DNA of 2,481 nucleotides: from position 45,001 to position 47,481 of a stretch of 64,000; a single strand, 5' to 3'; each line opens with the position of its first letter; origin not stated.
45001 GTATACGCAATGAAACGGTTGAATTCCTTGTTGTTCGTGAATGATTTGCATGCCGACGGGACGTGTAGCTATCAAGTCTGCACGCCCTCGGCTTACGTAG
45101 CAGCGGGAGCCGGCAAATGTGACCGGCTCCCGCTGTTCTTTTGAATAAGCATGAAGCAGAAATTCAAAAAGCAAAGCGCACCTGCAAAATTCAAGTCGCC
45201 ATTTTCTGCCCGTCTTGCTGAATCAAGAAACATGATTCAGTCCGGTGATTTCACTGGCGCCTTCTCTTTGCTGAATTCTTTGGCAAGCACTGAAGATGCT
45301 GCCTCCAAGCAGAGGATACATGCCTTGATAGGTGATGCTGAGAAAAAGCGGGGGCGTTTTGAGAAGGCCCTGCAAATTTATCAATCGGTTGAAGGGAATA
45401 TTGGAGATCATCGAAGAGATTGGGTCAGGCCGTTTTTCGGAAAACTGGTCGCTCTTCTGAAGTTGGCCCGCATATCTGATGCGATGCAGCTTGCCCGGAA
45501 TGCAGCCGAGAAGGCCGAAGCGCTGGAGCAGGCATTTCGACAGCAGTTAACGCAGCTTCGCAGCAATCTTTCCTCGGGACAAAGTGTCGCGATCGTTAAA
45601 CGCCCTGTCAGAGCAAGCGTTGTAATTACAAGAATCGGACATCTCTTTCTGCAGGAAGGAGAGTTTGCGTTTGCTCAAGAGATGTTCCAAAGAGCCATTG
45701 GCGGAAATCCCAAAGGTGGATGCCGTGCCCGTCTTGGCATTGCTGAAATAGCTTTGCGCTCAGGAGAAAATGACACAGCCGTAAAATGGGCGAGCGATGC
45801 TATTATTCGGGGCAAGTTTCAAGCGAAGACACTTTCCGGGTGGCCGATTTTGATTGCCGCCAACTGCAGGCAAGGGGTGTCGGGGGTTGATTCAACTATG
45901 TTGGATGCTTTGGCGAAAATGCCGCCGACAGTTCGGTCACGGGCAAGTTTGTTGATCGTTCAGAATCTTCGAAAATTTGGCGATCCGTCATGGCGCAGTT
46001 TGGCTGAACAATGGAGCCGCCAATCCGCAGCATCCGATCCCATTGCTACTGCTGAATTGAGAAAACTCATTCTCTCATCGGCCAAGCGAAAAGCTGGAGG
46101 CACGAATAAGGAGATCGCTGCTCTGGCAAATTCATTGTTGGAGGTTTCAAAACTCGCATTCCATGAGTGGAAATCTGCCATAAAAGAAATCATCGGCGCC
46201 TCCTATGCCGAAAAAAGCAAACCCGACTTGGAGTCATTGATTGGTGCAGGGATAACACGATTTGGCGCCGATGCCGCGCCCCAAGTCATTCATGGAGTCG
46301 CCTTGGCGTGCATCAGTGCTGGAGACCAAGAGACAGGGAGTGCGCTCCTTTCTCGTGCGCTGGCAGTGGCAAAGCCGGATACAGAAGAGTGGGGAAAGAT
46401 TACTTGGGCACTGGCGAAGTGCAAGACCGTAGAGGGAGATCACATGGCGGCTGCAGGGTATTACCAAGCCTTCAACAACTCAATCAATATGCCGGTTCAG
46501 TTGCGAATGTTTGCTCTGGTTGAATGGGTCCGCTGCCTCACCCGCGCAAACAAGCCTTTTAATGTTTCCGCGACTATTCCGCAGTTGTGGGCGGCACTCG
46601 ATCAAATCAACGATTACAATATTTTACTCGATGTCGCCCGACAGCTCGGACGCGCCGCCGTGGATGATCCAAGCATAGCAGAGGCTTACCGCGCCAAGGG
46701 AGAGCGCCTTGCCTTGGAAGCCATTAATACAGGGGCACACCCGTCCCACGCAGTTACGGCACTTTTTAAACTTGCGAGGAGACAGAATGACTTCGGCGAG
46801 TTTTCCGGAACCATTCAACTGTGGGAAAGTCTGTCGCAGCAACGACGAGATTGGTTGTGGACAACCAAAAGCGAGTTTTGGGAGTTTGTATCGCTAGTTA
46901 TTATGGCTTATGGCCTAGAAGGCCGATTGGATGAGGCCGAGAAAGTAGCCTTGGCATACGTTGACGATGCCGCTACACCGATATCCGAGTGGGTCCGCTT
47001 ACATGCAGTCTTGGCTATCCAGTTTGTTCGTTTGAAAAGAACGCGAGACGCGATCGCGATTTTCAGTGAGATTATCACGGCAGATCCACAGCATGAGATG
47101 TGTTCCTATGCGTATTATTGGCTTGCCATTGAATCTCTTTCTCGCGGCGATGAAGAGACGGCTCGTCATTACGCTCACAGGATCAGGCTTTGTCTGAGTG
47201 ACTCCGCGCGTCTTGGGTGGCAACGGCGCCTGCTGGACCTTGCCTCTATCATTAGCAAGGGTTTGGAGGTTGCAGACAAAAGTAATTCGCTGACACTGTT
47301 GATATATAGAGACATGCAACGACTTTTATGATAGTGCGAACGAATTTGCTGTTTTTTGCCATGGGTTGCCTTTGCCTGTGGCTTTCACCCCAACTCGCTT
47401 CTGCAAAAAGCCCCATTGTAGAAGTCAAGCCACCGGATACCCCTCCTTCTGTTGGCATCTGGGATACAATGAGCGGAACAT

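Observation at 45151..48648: Candidate undescribed module: cytoplasmic TPR-like giant + exported HExxH (DUF922-like) protein + exported unknown, translationally coupled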

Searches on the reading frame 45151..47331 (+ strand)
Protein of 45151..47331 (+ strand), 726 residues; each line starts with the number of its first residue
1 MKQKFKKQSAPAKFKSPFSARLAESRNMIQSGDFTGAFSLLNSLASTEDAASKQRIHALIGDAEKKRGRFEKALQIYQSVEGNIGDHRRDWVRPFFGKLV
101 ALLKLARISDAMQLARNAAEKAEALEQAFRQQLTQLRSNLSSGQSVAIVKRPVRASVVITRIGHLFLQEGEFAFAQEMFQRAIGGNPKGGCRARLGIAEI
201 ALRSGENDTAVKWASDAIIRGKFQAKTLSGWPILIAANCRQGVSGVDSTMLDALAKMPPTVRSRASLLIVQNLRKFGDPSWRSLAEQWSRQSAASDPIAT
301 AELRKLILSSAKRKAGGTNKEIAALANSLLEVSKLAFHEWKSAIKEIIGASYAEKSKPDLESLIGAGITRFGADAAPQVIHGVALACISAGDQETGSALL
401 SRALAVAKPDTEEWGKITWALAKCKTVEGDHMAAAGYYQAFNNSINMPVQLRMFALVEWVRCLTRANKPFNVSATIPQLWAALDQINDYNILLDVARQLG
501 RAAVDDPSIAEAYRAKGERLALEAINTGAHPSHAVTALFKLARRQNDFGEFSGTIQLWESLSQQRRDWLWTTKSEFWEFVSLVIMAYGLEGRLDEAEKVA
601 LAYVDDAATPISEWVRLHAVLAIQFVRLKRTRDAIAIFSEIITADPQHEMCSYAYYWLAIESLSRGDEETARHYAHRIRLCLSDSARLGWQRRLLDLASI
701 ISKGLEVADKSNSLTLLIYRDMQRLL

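Call 3: search_protein_families(library=pfam, proteins=[window:45151-47331:+], max_evalue=1)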
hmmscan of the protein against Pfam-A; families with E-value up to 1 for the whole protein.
window:45151-47331:+ (726 aa): 10 families
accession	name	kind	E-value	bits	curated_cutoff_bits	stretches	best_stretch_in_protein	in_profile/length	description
PF14559.12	TPR_19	-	3.1e-09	37.5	25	2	167-213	2-47/68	Tetratricopeptide repeat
PF00515.34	TPR_1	-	1.8e-06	27.9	27.8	1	160-183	5-28/34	Tetratricopeptide repeat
PF13432.12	TPR_16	-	1.1e-05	26.2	32.7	1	162-221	3-61/65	Tetratricopeptide repeat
PF13428.12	TPR_14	-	1.5e-05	25.7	23.5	0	616-649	2-35/44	Tetratricopeptide repeat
PF13181.12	TPR_8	-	8.3e-05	22.9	25.7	0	55-78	2-25/34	Tetratricopeptide repeat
PF01535.26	PPR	-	0.00091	19.8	25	0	582-599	5-22/31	PPR repeat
PF07719.23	TPR_2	-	0.0041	17.6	27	0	56-78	3-25/34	Tetratricopeptide repeat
PF13176.12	TPR_7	-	0.0054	17.2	27.9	0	161-183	4-28/36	Tetratricopeptide repeat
PF13424.12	TPR_12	-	0.052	14.2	30.1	0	161-214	8-68/77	Tetratricopeptide repeat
PF13174.12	TPR_6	-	0.23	12.6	26.3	0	622-647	7-32/33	Tetratricopeptide repeat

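Call 4: search_protein_families(library=ncbifam, proteins=[window:45151-47331:+], max_evalue=1)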
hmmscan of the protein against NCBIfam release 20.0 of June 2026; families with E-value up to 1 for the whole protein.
window:45151-47331:+ (726 aa): 8 families
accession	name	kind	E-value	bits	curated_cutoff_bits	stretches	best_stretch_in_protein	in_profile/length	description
NF052415.1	T3SS_chap_SctY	equivalog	6.3e-07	29.9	70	0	613-679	7-67/106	type III secretion apparatus assembly chaperone SctY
TIGR02917.1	PEP_TPR_lipo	equivalog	2.2e-06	25.9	312.2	2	20-132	569-665/899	XrtA/PEP-CTERM system TPR-repeat protein PrsT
TIGR02795.1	tol_pal_ybgF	equivalog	0.0002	21.9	90.1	1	624-673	11-60/119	tol-pal system protein YbgF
TIGR00756.2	PPR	repeat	0.001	19.1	20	0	66-79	12-25/35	pentatricopeptide repeat protein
NF052312.1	T9SS_PorW_SprE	equivalog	0.0032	16.2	250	0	7-81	170-243/716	type IX secretion system periplasmic lipoprotein PorW/SprE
TIGR02521.1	type_IV_pilW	equivalog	0.005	16.4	154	0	160-210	139-188/234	type IV pilus biogenesis/stability protein PilW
NF033758.1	gliding_GltE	equivalog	0.0067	15.5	225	0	168-221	132-184/411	adventurous gliding motility TPR repeat lipoprotein GltE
NF038266.1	diguan_SiaD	equivalog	0.022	14.2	290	1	47-136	14-102/252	biofilm regulation diguanylate cyclase SiaD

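Call 5: search_protein_families(library=padloc, proteins=[window:45151-47331:+], max_evalue=1)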
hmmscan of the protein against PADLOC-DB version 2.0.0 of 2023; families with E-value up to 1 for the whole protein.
window:45151-47331:+ (726 aa): 1 family
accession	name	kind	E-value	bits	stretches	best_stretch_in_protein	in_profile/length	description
PDLC01172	TPR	-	0.0049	13.7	1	618-663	87-132/448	TPR repeats containing protein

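Call 10: find_homologous_proteins(query=window:45151-47328:+)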
Query window:45151-47328:+ (726 aa): 9 proteins with E <= 0.001 among 8000 candidates.
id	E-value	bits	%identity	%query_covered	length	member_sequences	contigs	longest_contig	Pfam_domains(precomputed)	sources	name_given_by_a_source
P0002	0.0e+0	1542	100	96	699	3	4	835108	PF14559.13,PF00515.35,PF13432.13,PF13428.13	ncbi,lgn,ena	-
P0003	1.6e-134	468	37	99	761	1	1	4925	PF14559.13,PF13176.13,PF13432.13,PF13428.13,PF13181.13,PF07719.24,PF13174.13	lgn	-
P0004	2.3e-128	448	36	96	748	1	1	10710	PF14559.13,PF09976.16,PF00515.35,PF12895.14,PF13424.13,PF13432.13,PF13428.13,PF13181.13,PF07719.24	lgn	-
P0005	3.6e-127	444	36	96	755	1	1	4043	PF14559.13,PF00515.35,PF13428.13,PF13181.13,PF07719.24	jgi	-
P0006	1.2e-125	439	37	90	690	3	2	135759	PF14559.13,PF00515.35,PF13424.13,PF13432.13,PF13428.13,PF13181.13,PF07719.24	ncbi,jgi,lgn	-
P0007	1.8e-119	418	37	97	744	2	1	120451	PF14559.13,PF09976.16,PF13181.13,PF07719.24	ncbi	-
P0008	5.8e-110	387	35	92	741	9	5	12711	PF14559.13,PF00515.35,PF13424.13,PF13176.13,PF13432.13,PF13428.13,PF13181.13,PF07719.24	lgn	-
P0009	1.2e-105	373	32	91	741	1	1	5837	PF13424.13,PF13432.13,PF13428.13,PF07719.24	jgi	-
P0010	2.5e-96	342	38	73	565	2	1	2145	PF13428.13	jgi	jgi:tetratricopeptide (TPR) repeat protein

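Call 12: find_encoding_contigs(protein=P0006, flank=8000, max_places=3)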
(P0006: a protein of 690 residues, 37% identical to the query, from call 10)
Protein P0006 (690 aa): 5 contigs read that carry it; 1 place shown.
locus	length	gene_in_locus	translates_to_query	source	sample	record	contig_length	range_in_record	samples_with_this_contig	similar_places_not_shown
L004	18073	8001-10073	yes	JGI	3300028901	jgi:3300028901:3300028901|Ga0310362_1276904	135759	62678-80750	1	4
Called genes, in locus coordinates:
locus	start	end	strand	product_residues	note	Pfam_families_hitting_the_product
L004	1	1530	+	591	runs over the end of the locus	PF00664:ABC_membrane, PF00005:ABC_tran, PF02463:SMC_N (weak)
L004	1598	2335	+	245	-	PF02311:AraC_binding (faint), PF07883:Cupin_2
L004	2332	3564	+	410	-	PF04389:Peptidase_M28, PF01546:Peptidase_M20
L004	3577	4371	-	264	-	PF00135:COesterase (weak), PF20434:BD-FAE, PF07859:Abhydrolase_3, PF00326:Peptidase_S9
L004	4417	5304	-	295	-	PF01545:Cation_efflux, PF16916:ZT_dimer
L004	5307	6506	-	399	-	PF00291:PALP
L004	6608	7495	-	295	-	PF01048:PNP_UDP_1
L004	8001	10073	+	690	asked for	PF00515:TPR_1 (faint), PF07719:TPR_2 (faint), PF13181:TPR_8 (faint), PF13424:TPR_12 (faint), PF13428:TPR_14 (faint), PF13432:TPR_16 (faint), PF14559:TPR_19 (faint)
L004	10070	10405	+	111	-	-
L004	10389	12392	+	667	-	-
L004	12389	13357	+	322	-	-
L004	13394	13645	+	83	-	-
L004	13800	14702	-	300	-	PF02311:AraC_binding, PF12833:HTH_18, PF00165:HTH_AraC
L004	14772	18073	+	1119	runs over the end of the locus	PF17128:DUF5107, PF13424:TPR_12 (faint), PF13428:TPR_14 (faint), PF13431:TPR_17 (faint), PF13432:TPR_16 (faint), PF14559:TPR_19 (faint), PF23914:TPR_CcmH_CycH (faint), PF00515:TPR_1 (faint), +7 more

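Call 13: find_encoding_contigs(protein=P0007, flank=8000, max_places=3)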
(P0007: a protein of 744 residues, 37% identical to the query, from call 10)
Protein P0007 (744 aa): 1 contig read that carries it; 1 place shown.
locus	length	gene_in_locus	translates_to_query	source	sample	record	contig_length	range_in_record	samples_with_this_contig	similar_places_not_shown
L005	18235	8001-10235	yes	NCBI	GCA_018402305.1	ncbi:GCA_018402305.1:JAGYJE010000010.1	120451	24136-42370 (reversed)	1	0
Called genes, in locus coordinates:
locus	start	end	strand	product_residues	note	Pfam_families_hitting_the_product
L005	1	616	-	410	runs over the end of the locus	PF13657:Couple_hipA, PF07804:HipA_C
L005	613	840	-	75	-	PF13744:HTH_37 (weak), PF13560:HTH_31 (weak), PF01381:HTH_3 (weak)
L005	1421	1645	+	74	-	PF13366:PDDEXK_3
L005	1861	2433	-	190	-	-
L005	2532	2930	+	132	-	PF04241:DUF423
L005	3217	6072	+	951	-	PF18339:Tudor_1_RapA, PF18337:Tudor_RapA, PF04851:ResIII, PF00176:SNF2-rel_dom, PF00270:DEAD, PF00271:Helicase_C, PF12137:RapA_C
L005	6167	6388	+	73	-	-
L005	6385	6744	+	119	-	-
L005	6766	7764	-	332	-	PF01048:PNP_UDP_1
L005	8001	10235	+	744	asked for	PF09976:TPR_21 (faint), PF07719:TPR_2 (faint), PF14559:TPR_19 (faint), PF13181:TPR_8 (faint)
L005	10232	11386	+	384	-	-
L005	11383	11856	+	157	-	-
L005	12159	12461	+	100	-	PF05598:DUF772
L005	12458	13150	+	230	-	PF00589:Phage_integrase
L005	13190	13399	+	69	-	-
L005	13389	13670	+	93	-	PF01850:PIN (weak)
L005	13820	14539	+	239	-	-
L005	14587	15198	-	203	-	PF08843:AbiEii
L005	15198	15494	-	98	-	PF21956:DUF6922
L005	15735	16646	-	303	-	PF03781:FGE-sulfatase (weak)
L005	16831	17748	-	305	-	-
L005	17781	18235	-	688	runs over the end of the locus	PF07715:Plug, PF00593:TonB_dep_Rec_b-barrel, PF14905:OMP_b-brl_3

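Call 16: find_encoding_contigs(protein=P0004, flank=8000, max_places=3)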
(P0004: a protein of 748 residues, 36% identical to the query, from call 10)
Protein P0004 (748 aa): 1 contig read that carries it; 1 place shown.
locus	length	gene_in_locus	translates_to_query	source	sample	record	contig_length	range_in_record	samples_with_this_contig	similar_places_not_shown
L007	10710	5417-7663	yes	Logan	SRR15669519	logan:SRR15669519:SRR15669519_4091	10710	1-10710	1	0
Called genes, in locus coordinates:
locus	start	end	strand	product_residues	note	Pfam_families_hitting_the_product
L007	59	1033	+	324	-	PF01075:Glyco_transf_9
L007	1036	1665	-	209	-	-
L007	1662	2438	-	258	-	-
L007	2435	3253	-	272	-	PF06778:Chlor_dismutase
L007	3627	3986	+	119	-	PF05258:DciA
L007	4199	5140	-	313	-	PF01048:PNP_UDP_1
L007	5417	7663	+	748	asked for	PF09976:TPR_21 (faint), PF12895:ANAPC3 (faint), PF07719:TPR_2 (faint), PF13428:TPR_14 (faint), PF13432:TPR_16 (faint), PF14559:TPR_19 (faint), PF00515:TPR_1 (faint), PF13181:TPR_8 (faint), +1 more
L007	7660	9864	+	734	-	-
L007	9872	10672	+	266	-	-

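Call 17: find_encoding_contigs(protein=P0008, flank=8000, max_places=5)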
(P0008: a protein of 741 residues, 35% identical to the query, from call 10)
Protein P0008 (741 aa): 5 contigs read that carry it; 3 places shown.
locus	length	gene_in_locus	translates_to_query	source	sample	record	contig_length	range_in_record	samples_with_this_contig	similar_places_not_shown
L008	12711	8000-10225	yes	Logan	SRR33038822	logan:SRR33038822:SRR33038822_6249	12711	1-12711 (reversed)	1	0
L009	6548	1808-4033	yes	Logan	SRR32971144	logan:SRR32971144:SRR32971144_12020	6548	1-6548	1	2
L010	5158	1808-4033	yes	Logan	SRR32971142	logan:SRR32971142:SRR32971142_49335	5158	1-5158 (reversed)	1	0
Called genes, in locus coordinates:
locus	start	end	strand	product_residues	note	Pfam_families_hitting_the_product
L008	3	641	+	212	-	?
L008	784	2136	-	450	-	PF07969:Amidohydro_3 (weak), PF01979:Amidohydro_1, PF07969:Amidohydro_3 (weak)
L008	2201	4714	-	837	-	PF14691:Fer4_20, PF03486:HI0933_like (weak), PF07992:Pyr_redox_2, PF13450:NAD_binding_8, PF01180:DHO_dh (weak), PF13187:Fer4_9 (weak), PF14697:Fer4_21 (weak), PF00037:Fer4 (weak), +4 more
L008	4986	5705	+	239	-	PF14371:DUF4412 (faint)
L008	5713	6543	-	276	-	PF03976:PPK2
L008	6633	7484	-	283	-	PF01048:PNP_UDP_1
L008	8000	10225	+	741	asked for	PF13424:TPR_12 (faint), PF14559:TPR_19 (faint), PF00515:TPR_1 (faint), PF07719:TPR_2 (faint), PF13181:TPR_8 (faint), PF13428:TPR_14 (faint), PF13176:TPR_7 (faint), PF13432:TPR_16 (weak)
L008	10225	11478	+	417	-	-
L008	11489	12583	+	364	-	PF13646:HEAT_2 (faint)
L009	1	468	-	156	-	?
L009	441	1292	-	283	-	PF01048:PNP_UDP_1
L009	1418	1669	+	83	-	-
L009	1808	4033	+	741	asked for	PF13424:TPR_12 (faint), PF14559:TPR_19 (faint), PF00515:TPR_1 (faint), PF07719:TPR_2 (faint), PF13181:TPR_8 (faint), PF13428:TPR_14 (faint), PF13176:TPR_7 (faint), PF13432:TPR_16 (weak)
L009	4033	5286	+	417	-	-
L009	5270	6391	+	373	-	PF13646:HEAT_2 (faint)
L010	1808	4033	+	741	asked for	PF13424:TPR_12 (faint), PF14559:TPR_19 (faint), PF00515:TPR_1 (faint), PF07719:TPR_2 (faint), PF13181:TPR_8 (faint), PF13428:TPR_14 (faint), PF13176:TPR_7 (faint), PF13432:TPR_16 (weak)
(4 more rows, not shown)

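Call 30: find_related_loci(query=A2, collection=genome_contigs, flank=8000)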
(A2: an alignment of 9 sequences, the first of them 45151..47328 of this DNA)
Query A2 (726 aa) in genome_contigs; peptide patterns used: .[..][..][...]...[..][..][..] (x = any residue, [..] = any of these).
30 stretches matched a pattern; 6 encode a relative of the query (tblastn E <= 1e-3); 6 distinct loci.
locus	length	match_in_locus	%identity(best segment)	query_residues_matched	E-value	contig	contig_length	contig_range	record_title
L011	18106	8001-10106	36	2-703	5e-128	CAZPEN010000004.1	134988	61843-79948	MAG TPA_asm: uncultured Chthoniobacter sp. isolate binchicken_co322_17 genome assembly, contig: NODE_213_length_134988_c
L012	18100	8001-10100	37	6-706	6e-119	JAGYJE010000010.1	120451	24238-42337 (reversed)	MAG: Puniceicoccaceae bacterium isolate M30B33 10, whole genome shotgun sequence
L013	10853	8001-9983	35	32-679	2e-111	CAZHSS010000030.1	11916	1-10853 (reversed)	MAG TPA_asm: uncultured Verrucomicrobiota bacterium isolate SRP294416_co3_838 genome assembly, contig: NODE_10417_length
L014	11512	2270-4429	30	7-714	6e-78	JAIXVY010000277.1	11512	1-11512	MAG: Opitutaceae bacterium isolate D1_MAG_00083 pond_D1_MAG_00083_000000000177, whole genome shotgun sequence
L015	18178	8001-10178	30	7-721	5e-77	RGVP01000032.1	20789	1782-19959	MAG: bacterium isolate WB9_2_209 contig_100_31, whole genome shotgun sequence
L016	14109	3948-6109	36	7-719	7e-43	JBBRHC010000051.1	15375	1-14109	MAG: Opitutales bacterium isolate Co_metawrap_2683 Cmw_2683_k141_9132513_length_15375_cov_9.9976, whole genome shotgun s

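Call 33: search_protein_families(library=pfam, proteins=[L004:10389-12392:+, L004:12389-13357:+, L005:10232-11386:+, L005:11383-11856:+, L007:7660-9864:+, L007:9872-10672:+, L008:10225-11478:+, L008:11489-12583:+, L014:4510-7125:+, L014:7135-7668:+], max_evalue=0.1)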
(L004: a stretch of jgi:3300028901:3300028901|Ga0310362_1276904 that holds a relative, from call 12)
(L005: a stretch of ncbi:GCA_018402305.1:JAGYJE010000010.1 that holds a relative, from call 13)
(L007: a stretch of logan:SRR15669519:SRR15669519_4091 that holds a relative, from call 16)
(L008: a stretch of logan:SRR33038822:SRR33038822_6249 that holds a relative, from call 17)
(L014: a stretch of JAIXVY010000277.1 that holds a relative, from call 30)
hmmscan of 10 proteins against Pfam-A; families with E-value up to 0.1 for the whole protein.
L004:10389-12392:+ (667 aa): 1 family
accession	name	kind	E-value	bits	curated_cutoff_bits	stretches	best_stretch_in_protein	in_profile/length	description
PF07188.17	KSHV_K8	-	0.028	14.3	27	0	189-264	5-78/250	Kaposi's sarcoma-associated herpesvirus (KSHV) K8 protein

L004:12389-13357:+ (322 aa): 0 families

L005:10232-11386:+ (384 aa): 0 families

L005:11383-11856:+ (157 aa): 0 families

L007:7660-9864:+ (734 aa): 1 family
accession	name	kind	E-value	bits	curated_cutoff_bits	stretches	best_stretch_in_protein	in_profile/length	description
PF14438.12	SM-ATX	-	0.019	15.6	29.8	1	7-27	4-24/81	Ataxin 2 SM domain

L007:9872-10672:+ (266 aa): 0 families

L008:10225-11478:+ (417 aa): 7 families
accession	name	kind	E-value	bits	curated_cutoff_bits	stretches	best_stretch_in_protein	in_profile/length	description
PF13574.12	Reprolysin_2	-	6.7e-05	23.3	27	1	254-373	51-145/195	Metallo-peptidase family M12B Reprolysin-like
PF13583.11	Reprolysin_4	-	0.00017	21.8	22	1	354-384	136-157/203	Metallo-peptidase family M12B Reprolysin-like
PF13688.12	Reprolysin_5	-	0.00022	21.9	27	1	353-372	141-160/196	Metallo-peptidase family M12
PF00413.30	Peptidase_M10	-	0.00083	19.7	24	1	353-409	108-156/159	Matrixin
PF13582.12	Reprolysin_3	-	0.0009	20.2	22.4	1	341-370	107-123/123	Metallo-peptidase family M12B Reprolysin-like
PF06262.17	Zincin_1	-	0.011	16.1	22.4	1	329-369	52-89/97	Zincin-like metallopeptidase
PF16313.11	DUF4953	-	0.018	14.7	24.2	1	354-371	14-31/316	Met-zincin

L008:11489-12583:+ (364 aa): 8 families
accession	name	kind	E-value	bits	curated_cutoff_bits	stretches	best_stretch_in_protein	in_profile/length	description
PF13646.12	HEAT_2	-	2.7e-14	53.6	27.7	3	101-166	11-77/88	HEAT repeats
PF03130.22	HEAT_PBS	-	0.00011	22.8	20.9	0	74-99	2-27/27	PBS lyase HEAT-like repeat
PF02985.28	HEAT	-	0.00018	21.9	23.5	1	122-147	1-26/31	HEAT repeat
PF12717.13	Cnd1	-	0.00053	20.5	26.4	0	121-158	58-95/162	non-SMC mitotic condensation complex subunit 1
PF00514.29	Arm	-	0.00092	19.6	20.6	0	280-307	5-32/41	Armadillo/beta-catenin-like repeat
PF17175.10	MOLO1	-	0.0035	18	27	0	41-104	27-85/122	Modulator of levamisole receptor-1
PF10363.15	RTP1_C1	-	0.014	16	25.9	0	88-158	18-77/112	Required for nuclear transport of RNA pol II C-terminus 1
PF01347.28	Vitellogenin_N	-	0.019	14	24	0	77-133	519-576/590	Lipoprotein amino terminal region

L014:4510-7125:+ (871 aa): 0 families

L014:7135-7668:+ (177 aa): 0 families
